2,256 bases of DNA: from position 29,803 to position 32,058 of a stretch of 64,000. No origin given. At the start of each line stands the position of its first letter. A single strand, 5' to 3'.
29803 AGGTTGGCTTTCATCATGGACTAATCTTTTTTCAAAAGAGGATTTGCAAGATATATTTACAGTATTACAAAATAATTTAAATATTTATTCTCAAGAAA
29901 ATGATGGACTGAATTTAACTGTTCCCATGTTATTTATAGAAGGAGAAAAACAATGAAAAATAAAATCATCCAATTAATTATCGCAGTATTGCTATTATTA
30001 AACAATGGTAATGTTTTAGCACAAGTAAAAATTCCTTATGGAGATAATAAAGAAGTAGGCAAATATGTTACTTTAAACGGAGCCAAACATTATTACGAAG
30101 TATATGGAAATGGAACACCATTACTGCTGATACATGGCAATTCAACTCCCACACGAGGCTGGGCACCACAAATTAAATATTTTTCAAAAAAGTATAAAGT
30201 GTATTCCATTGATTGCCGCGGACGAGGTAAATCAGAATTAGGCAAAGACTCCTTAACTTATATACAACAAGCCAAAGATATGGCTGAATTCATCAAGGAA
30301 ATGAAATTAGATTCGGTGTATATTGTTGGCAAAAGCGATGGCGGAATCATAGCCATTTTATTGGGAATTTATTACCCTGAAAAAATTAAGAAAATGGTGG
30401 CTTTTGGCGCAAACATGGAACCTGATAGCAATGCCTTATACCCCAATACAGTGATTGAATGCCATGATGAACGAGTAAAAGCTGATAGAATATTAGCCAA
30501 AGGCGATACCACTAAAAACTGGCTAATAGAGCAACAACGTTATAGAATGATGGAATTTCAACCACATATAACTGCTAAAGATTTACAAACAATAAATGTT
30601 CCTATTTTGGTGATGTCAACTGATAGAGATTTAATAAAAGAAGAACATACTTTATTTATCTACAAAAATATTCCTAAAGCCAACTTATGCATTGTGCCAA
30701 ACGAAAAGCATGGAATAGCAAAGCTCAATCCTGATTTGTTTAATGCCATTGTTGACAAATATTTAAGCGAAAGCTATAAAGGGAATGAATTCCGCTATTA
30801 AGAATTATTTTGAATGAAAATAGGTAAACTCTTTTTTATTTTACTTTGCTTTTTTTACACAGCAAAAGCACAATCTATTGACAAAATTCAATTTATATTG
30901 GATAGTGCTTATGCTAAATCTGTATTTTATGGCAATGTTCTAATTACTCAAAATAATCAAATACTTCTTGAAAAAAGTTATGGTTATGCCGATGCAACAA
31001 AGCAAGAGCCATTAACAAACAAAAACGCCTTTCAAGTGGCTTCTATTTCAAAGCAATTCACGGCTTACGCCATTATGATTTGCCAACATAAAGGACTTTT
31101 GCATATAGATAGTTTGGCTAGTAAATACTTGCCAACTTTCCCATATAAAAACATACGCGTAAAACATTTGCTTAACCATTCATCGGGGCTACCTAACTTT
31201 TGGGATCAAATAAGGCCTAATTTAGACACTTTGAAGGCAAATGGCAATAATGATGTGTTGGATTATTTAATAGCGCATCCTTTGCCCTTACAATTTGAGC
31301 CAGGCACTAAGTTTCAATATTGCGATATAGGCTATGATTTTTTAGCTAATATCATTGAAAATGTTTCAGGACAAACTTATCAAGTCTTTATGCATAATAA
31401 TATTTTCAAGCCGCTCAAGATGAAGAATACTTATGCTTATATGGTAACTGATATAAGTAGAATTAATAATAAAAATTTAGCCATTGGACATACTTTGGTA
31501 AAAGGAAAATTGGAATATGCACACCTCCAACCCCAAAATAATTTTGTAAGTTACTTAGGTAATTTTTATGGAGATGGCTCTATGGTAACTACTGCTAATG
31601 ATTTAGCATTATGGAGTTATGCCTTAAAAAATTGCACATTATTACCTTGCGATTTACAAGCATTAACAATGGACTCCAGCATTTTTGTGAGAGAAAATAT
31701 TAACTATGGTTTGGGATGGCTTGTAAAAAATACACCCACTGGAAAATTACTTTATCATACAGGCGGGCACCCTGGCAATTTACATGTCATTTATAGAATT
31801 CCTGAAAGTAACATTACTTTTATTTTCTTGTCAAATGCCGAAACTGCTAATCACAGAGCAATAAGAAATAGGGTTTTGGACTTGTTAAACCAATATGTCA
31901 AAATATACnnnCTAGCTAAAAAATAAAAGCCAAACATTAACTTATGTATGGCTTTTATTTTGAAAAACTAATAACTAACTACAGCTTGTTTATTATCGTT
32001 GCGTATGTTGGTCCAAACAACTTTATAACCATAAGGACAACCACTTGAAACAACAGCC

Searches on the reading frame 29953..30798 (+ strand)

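Call 89: search_protein_families(library=pfam, proteins=[window:29953-30798:+], max_evalue=0.00001)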
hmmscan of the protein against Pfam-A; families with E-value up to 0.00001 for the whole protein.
window:29953-30798:+ (282 aa): 3 families
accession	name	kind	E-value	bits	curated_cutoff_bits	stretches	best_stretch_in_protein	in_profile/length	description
PF00561.26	Abhydrolase_1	-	4e-15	56.6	25.8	1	56-157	2-109/245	alpha/beta hydrolase fold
PF12146.15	Hydrolase_4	-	1e-12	48.3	27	1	60-160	10-116/239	Serine aminopeptidase, S33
PF12697.13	Abhydrolase_6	-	2.5e-07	32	26.3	1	57-158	1-99/217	Alpha/beta hydrolase family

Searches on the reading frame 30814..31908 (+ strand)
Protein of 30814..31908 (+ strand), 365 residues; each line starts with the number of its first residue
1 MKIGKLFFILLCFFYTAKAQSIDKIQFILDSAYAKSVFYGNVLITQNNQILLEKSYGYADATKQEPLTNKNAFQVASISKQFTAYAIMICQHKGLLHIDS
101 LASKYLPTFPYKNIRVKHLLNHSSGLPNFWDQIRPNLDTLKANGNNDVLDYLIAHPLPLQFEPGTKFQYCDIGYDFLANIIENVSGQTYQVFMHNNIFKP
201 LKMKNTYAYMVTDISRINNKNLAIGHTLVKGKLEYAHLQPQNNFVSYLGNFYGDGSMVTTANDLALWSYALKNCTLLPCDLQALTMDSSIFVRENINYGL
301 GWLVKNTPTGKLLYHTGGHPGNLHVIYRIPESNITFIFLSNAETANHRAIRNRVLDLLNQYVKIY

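Call 89: search_protein_families(library=pfam, proteins=[window:30814-31908:+], max_evalue=0.00001)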
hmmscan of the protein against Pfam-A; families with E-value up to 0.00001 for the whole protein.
window:30814-31908:+ (365 aa): 1 family
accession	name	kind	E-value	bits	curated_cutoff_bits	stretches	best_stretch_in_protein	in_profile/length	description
PF00144.29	Beta-lactamase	-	6.7e-53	180.4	27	1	42-355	19-323/329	Beta-lactamase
